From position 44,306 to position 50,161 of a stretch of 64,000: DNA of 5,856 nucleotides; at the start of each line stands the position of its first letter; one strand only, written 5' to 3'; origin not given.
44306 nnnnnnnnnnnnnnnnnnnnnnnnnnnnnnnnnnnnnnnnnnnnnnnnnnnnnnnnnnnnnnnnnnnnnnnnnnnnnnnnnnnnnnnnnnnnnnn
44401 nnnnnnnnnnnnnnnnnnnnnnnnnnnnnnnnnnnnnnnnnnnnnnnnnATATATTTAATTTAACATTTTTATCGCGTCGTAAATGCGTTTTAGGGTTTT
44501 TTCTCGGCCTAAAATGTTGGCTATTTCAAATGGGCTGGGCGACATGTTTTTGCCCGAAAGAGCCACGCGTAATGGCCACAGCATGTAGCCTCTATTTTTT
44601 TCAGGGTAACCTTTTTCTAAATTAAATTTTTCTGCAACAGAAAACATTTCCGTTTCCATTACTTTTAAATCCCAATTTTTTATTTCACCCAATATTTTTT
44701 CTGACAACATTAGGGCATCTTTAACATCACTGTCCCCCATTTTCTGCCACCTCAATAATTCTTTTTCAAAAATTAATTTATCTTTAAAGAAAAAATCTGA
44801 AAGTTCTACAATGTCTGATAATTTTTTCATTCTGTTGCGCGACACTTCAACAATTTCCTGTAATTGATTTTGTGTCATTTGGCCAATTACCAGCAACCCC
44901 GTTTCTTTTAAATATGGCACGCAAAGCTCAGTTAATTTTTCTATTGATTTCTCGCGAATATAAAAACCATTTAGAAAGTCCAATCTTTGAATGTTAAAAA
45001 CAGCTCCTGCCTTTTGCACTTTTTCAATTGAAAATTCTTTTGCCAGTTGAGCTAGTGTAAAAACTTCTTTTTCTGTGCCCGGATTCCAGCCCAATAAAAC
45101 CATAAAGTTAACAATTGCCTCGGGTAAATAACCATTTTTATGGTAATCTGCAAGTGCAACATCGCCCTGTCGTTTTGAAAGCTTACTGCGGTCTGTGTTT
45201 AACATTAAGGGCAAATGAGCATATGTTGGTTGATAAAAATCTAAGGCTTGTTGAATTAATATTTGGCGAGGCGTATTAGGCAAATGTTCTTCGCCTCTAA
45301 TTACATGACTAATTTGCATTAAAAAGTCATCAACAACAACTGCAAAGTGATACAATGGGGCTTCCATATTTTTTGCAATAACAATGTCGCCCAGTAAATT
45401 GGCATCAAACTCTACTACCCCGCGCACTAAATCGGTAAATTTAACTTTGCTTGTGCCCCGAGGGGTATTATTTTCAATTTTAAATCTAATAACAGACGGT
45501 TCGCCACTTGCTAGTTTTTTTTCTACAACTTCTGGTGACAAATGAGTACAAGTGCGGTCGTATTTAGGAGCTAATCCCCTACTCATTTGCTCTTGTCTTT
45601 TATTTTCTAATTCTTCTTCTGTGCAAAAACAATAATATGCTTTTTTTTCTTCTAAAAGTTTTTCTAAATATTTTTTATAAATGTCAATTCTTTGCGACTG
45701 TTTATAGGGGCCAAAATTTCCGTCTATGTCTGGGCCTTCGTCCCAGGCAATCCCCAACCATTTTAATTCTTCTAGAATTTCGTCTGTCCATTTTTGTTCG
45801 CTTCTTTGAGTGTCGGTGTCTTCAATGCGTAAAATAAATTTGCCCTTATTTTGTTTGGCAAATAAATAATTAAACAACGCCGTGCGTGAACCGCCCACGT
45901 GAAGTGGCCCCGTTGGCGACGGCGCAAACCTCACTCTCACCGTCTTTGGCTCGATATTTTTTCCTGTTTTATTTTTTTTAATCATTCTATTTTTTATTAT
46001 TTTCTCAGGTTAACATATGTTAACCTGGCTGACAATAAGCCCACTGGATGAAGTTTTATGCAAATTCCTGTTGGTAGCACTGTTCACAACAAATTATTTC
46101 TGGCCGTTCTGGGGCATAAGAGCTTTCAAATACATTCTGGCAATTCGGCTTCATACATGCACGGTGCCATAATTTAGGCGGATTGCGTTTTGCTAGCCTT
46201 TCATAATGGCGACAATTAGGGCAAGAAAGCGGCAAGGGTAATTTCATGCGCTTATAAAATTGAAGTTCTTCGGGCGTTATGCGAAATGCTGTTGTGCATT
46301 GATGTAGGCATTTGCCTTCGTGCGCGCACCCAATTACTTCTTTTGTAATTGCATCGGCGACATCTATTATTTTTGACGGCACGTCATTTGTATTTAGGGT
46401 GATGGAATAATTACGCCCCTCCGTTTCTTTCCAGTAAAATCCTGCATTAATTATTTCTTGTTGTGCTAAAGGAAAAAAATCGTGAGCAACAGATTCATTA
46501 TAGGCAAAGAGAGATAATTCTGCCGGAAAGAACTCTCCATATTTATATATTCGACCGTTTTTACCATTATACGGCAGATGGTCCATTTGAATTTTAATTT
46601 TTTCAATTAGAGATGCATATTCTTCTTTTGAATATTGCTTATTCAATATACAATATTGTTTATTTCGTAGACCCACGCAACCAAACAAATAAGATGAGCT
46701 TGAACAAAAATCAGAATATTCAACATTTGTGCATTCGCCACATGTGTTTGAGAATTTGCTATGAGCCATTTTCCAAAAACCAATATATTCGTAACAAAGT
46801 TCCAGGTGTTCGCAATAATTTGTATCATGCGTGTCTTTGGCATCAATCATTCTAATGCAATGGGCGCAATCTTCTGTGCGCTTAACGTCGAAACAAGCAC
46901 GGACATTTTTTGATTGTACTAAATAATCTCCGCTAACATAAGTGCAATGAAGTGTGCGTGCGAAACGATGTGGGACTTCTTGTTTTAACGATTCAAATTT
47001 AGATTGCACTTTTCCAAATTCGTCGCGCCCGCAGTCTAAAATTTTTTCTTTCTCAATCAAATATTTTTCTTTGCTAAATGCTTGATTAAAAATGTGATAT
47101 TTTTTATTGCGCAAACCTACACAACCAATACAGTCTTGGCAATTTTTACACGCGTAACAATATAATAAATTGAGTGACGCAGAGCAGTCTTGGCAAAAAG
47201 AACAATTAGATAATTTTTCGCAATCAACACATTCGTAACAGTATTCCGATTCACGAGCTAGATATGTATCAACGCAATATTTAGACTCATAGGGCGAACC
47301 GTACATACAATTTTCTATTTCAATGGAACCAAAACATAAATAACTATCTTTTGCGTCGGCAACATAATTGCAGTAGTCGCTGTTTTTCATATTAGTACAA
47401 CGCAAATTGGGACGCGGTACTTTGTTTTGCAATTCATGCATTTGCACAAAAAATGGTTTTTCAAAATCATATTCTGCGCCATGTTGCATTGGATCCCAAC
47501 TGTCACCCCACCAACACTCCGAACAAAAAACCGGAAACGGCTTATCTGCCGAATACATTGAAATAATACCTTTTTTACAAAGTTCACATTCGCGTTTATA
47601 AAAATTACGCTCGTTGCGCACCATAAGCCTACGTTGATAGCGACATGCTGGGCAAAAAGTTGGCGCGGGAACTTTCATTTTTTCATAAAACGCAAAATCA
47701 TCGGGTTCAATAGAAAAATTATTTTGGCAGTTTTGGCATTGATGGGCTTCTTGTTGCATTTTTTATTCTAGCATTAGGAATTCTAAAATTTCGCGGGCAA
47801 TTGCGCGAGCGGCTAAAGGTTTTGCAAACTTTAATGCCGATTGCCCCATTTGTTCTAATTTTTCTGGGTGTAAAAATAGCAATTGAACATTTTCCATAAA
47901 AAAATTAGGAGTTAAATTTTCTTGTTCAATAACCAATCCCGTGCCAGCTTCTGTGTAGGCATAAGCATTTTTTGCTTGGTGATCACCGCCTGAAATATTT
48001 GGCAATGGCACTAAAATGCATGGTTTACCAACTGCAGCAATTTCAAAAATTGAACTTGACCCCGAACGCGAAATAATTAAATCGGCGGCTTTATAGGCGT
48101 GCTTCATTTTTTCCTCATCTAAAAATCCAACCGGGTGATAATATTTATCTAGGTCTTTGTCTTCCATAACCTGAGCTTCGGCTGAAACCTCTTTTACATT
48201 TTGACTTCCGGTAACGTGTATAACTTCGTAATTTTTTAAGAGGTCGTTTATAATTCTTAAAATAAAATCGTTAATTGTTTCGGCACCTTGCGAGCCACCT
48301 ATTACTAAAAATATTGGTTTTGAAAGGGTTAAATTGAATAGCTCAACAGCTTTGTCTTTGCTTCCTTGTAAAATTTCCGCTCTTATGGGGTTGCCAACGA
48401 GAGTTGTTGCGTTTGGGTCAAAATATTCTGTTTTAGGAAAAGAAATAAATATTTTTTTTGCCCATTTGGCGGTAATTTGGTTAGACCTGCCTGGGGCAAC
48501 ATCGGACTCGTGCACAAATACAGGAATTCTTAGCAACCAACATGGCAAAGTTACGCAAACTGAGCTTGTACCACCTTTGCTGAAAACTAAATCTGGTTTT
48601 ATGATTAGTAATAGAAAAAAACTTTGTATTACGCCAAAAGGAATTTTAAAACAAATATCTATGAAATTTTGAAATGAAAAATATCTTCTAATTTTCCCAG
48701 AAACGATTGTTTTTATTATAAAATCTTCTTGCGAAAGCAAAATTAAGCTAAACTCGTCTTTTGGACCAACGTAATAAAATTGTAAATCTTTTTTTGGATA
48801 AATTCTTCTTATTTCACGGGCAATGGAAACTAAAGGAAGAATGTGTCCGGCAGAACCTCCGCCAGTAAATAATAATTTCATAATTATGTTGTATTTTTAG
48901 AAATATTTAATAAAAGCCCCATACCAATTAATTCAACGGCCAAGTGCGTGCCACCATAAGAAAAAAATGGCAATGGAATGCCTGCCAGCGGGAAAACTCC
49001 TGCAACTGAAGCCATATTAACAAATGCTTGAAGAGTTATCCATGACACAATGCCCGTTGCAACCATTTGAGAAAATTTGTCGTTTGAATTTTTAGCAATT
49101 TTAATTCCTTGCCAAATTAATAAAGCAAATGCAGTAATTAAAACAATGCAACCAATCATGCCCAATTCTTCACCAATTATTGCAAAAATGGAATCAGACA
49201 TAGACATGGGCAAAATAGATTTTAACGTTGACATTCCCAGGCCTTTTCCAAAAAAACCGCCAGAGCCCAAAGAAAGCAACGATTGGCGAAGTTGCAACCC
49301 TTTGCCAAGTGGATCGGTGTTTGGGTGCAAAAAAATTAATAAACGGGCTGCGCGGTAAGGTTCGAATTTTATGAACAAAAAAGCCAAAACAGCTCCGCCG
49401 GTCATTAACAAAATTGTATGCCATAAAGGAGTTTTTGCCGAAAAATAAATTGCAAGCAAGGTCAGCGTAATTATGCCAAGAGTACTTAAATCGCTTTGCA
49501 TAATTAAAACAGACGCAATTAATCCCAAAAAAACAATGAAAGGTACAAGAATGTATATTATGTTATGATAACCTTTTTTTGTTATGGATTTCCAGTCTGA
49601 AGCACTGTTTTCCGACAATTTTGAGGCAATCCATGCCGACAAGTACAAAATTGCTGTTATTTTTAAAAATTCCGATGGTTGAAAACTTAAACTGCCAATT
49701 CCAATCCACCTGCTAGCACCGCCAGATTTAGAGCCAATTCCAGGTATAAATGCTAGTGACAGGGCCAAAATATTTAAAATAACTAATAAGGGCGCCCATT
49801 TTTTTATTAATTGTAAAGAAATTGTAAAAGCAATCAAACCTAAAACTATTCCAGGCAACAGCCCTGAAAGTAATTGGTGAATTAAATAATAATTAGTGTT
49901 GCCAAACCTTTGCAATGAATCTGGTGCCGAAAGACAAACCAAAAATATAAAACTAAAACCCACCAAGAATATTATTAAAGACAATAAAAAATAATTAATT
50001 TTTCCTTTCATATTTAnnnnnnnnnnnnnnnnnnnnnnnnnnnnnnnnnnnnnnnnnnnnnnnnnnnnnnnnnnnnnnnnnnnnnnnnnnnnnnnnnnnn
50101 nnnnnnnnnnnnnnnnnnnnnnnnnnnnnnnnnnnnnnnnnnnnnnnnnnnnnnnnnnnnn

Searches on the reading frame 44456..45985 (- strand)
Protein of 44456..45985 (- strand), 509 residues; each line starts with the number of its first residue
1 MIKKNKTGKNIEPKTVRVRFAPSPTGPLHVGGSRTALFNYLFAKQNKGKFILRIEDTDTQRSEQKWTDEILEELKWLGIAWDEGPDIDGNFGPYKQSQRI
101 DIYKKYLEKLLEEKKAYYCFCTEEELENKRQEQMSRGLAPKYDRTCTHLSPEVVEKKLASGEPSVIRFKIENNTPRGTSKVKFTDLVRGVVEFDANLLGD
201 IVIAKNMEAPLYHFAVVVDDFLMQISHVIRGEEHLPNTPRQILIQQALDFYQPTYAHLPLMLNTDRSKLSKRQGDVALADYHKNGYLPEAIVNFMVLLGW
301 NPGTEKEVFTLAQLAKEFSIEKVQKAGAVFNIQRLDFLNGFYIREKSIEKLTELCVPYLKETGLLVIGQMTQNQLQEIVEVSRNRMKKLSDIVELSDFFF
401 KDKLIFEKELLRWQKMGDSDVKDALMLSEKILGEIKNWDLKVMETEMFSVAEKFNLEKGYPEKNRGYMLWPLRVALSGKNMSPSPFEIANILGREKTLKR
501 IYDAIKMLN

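Call 58: search_protein_families(library=pfam, proteins=[window:44456-45985:-], max_evalue=0.00001)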
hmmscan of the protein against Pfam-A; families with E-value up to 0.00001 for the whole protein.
window:44456-45985:- (509 aa): 2 families
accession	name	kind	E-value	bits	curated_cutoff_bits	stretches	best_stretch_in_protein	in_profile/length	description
PF00749.27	tRNA-synt_1c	-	6.7e-106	354.2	23.4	1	16-336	2-313/314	tRNA synthetases class I (E and Q), catalytic domain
PF19269.4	Anticodon_2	-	1.8e-26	93.6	23.6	1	351-505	2-141/141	Anticodon binding domain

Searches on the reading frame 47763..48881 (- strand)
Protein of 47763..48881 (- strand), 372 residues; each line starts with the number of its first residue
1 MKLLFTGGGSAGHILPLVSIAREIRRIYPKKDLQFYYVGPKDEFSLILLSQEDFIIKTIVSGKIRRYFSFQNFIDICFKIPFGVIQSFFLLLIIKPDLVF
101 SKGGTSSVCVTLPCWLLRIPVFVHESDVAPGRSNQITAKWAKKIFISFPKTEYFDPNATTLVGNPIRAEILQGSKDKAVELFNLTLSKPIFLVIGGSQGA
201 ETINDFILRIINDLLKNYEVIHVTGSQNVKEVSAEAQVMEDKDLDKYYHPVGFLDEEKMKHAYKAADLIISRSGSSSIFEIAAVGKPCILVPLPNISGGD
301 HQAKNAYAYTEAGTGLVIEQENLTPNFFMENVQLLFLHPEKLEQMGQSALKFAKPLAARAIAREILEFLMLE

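Call 59: search_protein_families(library=pfam, proteins=[window:47763-48881:-], max_evalue=0.00001)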
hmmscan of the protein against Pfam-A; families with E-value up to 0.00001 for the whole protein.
window:47763-48881:- (372 aa): 2 families
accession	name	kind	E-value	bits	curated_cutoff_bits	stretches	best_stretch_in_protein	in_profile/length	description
PF04101.22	Glyco_tran_28_C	-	2.3e-34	119.3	22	1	192-356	3-162/166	Glycosyltransferase family 28 C-terminal domain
PF03033.26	Glyco_transf_28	-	5.3e-21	75.6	26.2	1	4-146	2-139/139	Glycosyltransferase family 28 N-terminal domain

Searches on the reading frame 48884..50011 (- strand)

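Call 59: search_protein_families(library=pfam, proteins=[window:48884-50011:-], max_evalue=0.00001)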
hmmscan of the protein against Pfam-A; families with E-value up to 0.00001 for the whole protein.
window:48884-50011:- (375 aa): 1 family
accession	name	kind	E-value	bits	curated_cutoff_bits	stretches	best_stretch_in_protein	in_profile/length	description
PF01098.24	FTSW_RODA_SPOVE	-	5.3e-85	286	26.4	1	10-374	4-354/356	Cell cycle protein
